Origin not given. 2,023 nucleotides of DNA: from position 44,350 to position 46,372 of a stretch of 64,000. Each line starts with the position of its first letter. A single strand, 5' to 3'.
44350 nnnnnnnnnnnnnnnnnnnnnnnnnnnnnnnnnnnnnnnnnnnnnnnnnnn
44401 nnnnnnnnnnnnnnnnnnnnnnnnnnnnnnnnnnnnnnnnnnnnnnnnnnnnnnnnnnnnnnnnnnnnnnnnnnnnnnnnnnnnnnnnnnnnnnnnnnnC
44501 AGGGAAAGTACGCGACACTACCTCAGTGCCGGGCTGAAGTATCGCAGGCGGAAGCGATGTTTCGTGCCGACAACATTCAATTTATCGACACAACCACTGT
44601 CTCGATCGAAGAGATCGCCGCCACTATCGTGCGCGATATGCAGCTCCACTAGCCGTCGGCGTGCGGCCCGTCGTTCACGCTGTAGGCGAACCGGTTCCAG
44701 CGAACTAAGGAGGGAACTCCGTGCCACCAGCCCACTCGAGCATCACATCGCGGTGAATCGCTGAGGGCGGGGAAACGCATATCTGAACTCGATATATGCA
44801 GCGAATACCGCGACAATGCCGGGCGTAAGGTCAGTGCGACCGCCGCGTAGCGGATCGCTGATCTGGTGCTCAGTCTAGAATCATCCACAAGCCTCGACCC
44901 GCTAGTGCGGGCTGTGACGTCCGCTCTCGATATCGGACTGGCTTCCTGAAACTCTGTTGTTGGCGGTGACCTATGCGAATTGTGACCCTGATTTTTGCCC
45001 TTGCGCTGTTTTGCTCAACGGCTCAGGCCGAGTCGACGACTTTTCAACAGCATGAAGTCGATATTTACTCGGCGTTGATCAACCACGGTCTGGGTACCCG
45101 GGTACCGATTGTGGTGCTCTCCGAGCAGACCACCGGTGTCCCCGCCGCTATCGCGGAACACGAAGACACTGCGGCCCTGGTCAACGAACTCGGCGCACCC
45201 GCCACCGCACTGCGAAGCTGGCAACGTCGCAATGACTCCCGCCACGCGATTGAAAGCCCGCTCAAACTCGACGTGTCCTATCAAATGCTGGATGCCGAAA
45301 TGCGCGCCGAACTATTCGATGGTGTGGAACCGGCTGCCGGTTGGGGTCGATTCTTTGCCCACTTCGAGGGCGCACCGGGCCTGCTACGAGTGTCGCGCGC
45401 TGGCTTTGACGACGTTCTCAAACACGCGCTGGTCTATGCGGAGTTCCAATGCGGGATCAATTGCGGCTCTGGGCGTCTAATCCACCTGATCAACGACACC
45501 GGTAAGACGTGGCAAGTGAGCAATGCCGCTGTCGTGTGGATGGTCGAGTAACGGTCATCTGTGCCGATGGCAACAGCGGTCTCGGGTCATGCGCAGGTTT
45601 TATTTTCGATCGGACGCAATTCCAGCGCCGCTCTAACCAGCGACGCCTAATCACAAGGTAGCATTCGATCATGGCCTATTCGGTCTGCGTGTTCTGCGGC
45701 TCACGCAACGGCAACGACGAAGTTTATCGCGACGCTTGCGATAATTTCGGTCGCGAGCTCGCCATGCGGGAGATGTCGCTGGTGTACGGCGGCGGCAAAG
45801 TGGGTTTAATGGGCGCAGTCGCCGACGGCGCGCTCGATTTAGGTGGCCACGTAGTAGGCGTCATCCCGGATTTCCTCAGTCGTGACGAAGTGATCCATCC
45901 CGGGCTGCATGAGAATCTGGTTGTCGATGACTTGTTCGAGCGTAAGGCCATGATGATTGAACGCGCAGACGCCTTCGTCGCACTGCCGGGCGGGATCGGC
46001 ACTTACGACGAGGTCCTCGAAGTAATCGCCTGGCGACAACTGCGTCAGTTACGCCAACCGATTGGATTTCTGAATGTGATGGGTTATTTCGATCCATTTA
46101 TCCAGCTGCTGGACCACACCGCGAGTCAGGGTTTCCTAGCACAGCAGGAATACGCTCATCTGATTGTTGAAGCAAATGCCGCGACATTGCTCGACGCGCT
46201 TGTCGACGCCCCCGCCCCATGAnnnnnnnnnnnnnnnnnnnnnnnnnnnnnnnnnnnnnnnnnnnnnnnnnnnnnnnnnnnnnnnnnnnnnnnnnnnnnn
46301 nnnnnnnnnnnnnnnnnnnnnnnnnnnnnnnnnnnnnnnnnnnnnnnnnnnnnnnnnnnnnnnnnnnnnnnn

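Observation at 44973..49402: Seven-gene plus-strand operon: secreted protein, LOG, HAD, secreted protein, macro domain, HAD-IB-like, repeat lipoprotein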

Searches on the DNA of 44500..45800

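Call 19: search_rna_families(source=window, start=44500, end=45800, threshold=evalue, max_evalue=1)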
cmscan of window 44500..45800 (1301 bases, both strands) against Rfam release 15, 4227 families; matches with E-value up to 1: 1.
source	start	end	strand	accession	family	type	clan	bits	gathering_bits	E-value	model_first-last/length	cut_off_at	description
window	44525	44581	+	RF03963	mir-2996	Gene; miRNA;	-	20.7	100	0.22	1-72/72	no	mir-2996 microRNA precursor family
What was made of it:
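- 44725..44949 (+): Decayed 3' remnant of an mmgE/prpD-family gene, with an in-frame stop, a frameshift and the original TGA stop at 44947-44949. It makes up most of the 320-bp 'leader' (44653-44972). No credible Rfam match (call 19).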

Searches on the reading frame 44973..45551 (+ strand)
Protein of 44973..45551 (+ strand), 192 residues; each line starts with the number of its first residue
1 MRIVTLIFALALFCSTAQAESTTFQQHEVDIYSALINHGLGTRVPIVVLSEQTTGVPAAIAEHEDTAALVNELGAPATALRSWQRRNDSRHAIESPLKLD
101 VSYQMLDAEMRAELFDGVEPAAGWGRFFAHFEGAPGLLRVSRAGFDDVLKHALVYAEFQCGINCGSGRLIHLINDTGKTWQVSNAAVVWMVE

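Call 3: search_protein_families(library=pfam, proteins=[window:44973-45551:+], max_evalue=0.01)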
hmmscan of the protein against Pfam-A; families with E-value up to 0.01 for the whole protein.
window:44973-45551:+ (192 aa): 0 families

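Call 4: search_protein_families(library=ncbifam, proteins=[window:44973-45551:+], max_evalue=0.01)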
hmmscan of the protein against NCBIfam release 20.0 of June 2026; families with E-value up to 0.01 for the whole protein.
window:44973-45551:+ (192 aa): 0 families

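Call 5: search_protein_families(library=padloc, proteins=[window:44973-45551:+], max_evalue=0.01)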
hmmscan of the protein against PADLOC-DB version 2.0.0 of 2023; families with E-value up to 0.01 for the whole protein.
window:44973-45551:+ (192 aa): 0 families

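Call 35: search_solved_structures(query=A2, max_evalue=1)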
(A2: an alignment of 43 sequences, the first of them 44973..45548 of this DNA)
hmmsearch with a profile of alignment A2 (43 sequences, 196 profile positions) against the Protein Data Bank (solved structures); distinct sequences matched with E-value up to 1: 2.
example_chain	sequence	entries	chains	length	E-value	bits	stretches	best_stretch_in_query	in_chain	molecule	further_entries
5ykh_A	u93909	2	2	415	0.43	13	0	22-52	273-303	Pumilio homolog 1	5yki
1ffy_A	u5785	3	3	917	0.94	11.9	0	59-167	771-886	ISOLEUCYL-TRNA SYNTHETASE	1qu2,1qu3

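Call 39: search_protein_families(library=phrogs, proteins=[window:44973-45551:+], max_evalue=0.01)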
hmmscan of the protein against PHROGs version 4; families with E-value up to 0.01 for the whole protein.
window:44973-45551:+ (192 aa): 0 families

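Call 60: find_homologous_proteins(query=window:44973-45551:+, max_evalue=0.001)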
Query window:44973-45551:+ (192 aa): 34 proteins with E <= 0.001 among 240 candidates.
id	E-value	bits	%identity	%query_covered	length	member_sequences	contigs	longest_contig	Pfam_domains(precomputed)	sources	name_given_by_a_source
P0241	1.9e-121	421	99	100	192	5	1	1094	-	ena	-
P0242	1.1e-79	285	67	100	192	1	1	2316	-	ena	-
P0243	1.3e-77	278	65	100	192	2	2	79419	-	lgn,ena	-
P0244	1.4e-63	232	54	99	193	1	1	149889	-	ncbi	-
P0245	3.7e-61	224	56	100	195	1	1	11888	-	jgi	jgi:hypothetical protein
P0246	3.6e-59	218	60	91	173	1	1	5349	-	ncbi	ncbi:MAG: hypothetical protein ACU85V_16575, partial [Gammaproteobacteria bacterium]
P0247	9.6e-59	216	52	95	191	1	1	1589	-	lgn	-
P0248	1.8e-56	209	54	88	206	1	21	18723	-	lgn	-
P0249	2.4e-56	208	58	86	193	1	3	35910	-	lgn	-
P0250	4.8e-56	207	53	99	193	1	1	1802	-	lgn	-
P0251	6.9e-55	204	55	91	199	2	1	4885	-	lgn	-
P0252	8.1e-55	203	51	99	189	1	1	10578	-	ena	-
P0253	1.7e-54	202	52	96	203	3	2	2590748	-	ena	-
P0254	2.1e-54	202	50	98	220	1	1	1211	-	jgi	jgi:hypothetical protein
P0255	5.5e-54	201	50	97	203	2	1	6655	-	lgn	-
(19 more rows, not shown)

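Call 72: search_protein_families(library=pfam, alignment_id=A2, max_evalue=0.05)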
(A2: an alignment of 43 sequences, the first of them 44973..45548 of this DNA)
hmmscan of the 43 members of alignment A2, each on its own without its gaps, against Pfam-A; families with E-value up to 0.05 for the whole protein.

A. member 1, window:44973-45548:+ (192 aa): 0 families

B. families by the number of members that match (of 43 scanned): 11 families
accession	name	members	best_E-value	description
PF23125.1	Xre-MbcA-ParS_M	3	0.015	Antitoxin Xre/MbcA/ParS-like, middle domain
PF01527.26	HTH_Tnp_1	1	0.00037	Transposase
PF04539.22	Sigma70_r3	1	0.0091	Sigma-70 region 3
PF01978.25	TrmB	1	0.013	Sugar-specific transcriptional regulator TrmB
PF00994.29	MoCF_biosynth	1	0.017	Probable molybdopterin binding domain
PF02042.20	RWP-RK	1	0.026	RWP-RK domain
PF11642.13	Blo-t-5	1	0.027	Mite allergen Blo t 5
PF00376.29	MerR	1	0.031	MerR family regulatory protein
PF07022.19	Phage_CI_repr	1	0.032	Bacteriophage CI repressor helix-turn-helix domain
PF04023.20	FeoA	1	0.035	FeoA domain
PF12638.12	Staygreen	1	0.04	Staygreen protein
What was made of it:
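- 44973..45551 (+): g1: exported protein of 192 aa (signal peptide ending AQA). Its conserved C-terminal domain carries an E-x2-CG-x2-CGxGR motif. Core gene and first gene of the unit. No Pfam, NCBIfam or PDB match (calls 3, 4, 35, 72).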

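Call 79: find_related_loci(query=A2, collection=metagenome_contigs, flank=8000)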
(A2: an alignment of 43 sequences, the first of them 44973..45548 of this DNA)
Query A2 (192 aa) in metagenome_contigs; peptide patterns used: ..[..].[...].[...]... (x = any residue, [..] = any of these).
90 stretches matched a pattern; 63 encode a relative of the query (tblastn E <= 1e-3); 63 distinct loci.
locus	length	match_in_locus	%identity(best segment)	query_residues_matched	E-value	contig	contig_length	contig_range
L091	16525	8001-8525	53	19-192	1e-56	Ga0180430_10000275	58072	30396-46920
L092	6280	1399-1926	49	18-192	2e-54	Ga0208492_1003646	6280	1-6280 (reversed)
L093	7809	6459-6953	51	28-192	4e-53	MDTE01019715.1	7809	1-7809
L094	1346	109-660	48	10-192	2e-55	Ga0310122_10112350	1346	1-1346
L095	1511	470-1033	43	7-192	3e-48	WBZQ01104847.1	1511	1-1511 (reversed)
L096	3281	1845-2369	46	19-192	4e-45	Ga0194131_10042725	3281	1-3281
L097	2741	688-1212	46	19-192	4e-45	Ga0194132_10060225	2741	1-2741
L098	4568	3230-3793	39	4-190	5e-41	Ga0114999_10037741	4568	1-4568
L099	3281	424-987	38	4-190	2e-40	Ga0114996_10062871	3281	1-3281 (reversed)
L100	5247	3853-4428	38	3-191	6e-40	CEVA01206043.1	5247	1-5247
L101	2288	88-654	38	4-191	5e-39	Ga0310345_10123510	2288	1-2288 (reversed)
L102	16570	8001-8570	39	3-191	3e-38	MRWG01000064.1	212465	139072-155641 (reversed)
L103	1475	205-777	37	1-190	4e-39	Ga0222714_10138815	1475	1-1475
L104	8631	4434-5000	38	4-191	3e-38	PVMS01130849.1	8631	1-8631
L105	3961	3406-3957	39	3-183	1e-37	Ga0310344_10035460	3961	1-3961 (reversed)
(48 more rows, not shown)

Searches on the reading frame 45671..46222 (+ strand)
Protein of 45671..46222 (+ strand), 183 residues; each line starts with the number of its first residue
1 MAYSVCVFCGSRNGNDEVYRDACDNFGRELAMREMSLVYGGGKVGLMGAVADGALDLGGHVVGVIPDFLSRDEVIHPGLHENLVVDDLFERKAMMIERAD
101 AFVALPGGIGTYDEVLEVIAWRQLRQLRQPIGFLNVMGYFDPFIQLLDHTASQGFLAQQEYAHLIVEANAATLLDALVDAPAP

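Call 3: search_protein_families(library=pfam, proteins=[window:45671-46222:+], max_evalue=0.01)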
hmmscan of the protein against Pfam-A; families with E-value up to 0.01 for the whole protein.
window:45671-46222:+ (183 aa): 2 families
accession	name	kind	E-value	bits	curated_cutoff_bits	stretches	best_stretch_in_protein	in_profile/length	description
PF03641.19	Lysine_decarbox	-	6.7e-40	136.7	27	1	47-176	1-130/131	Possible lysine decarboxylase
PF18306.6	LDcluster4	-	5.2e-15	55.8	26.3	1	5-121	4-114/151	SLOG cluster4 family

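Call 4: search_protein_families(library=ncbifam, proteins=[window:45671-46222:+], max_evalue=0.01)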
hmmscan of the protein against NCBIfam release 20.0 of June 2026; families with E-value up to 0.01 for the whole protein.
window:45671-46222:+ (183 aa): 4 families
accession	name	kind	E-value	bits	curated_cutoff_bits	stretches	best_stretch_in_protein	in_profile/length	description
TIGR00730.1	TIGR00730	subfamily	2.6e-52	177.1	96.35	1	4-175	2-173/178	TIGR00730 family Rossman fold protein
NF058542.1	CtkRMPhLog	equivalog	1.6e-35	122.7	300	1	3-176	2-174/177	cytokinin riboside 5'-monophosphate phosphoribohydrolase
TIGR00725.1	TIGR00725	hypoth_equivalog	5.8e-13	48.6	106.9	1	9-120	7-113/159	TIGR00725 family protein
NF038390.1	Nsidase_PpnN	equivalog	0.0077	15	450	0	21-120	162-267/450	nucleotide 5'-monophosphate nucleosidase PpnN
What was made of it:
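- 45671..46222 (+): g2: type-I LOG (TIGR00730) nucleoside-5'-monophosphate phosphoribohydrolase homologue. Both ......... and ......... motifs are present. Core gene. Calls 3 and 4.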

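Call 5: search_protein_families(library=padloc, proteins=[window:45671-46222:+], max_evalue=0.01)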
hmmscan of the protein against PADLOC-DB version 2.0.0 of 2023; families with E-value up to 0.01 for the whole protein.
window:45671-46222:+ (183 aa): 1 family
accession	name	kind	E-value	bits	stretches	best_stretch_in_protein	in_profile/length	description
PDLC03927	PsyrA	-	0.00046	17.4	1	8-71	136-197/398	-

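Call 39: search_protein_families(library=phrogs, proteins=[window:45671-46222:+], max_evalue=0.01)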
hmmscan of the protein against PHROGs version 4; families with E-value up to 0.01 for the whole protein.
window:45671-46222:+ (183 aa): 1 family
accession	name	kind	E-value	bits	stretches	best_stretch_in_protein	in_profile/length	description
phrog_23875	-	DNA, RNA and nucleotide metabolism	5.4e-11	43.4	1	4-166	3-165/246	DprA-like DNA recombination-mediator protein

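Call 84: search_solved_structures(query=window:45671-46222:+, max_evalue=1e-10)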
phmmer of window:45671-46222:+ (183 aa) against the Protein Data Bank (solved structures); distinct sequences matched with E-value up to 1e-10: 14.
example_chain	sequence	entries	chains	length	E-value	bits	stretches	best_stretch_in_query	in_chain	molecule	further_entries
5zbj_A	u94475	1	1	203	3.5e-48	167.4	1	4-178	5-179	Putative cytokinin riboside 5'-monophosphate phosphoribohydrolase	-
5zbk_A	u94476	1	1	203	2.5e-47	164.6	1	4-178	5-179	Putative cytokinin riboside 5'-monophosphate phosphoribohydrolase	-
2a33_A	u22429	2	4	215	9.1e-42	146.5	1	5-172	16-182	hypothetical protein | Uncharacterized protein At2g37210/T2N18.3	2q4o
1t35_A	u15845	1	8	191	2.1e-41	145.3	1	4-164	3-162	HYPOTHETICAL PROTEIN YVDD, Putative Lysine Decarboxylase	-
1ydh_A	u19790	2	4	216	2.5e-40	141.8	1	4-171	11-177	At5g11950 | Lysine decarboxylase-like protein At5g11950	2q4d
5its_A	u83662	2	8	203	7e-37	130.6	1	5-178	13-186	Cytokinin riboside 5'-monophosphate phosphoribohydrolase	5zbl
3qua_A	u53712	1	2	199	3.6e-28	102.1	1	3-177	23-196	Putative uncharacterized protein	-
5ajt_A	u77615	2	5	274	2.4e-25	92.9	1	4-167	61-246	PHOSPHORIBOHYDROLASE LONELY GUY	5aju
3sbx_A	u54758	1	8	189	3.6e-25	92.4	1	3-175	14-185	Putative uncharacterized protein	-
7w2i_A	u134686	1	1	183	5.9e-25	91.7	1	3-175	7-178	Cytokinin riboside 5'-monophosphate phosphoribohydrolase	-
7w2i_B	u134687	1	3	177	7e-25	91.4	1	4-175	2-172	Cytokinin riboside 5'-monophosphate phosphoribohydrolase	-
1wek_A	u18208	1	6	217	5.2e-13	52.8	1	5-154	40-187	hypothetical protein TT1465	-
5wq3_A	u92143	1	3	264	7.1e-13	52.3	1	3-180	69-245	Cytokinin riboside 5'-monophosphate phosphoribohydrolase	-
5zi9_A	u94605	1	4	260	1.5e-11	48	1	4-159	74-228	Cytokinin riboside 5'-monophosphate phosphoribohydrolase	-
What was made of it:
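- Closest known: Type-I LOG / TIGR00730 phosphoribohydrolases. Same: The full-length match is above the family cut-off, both signature motifs are present, and the size fits a single-domain LOG (calls 3, 4, 84).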
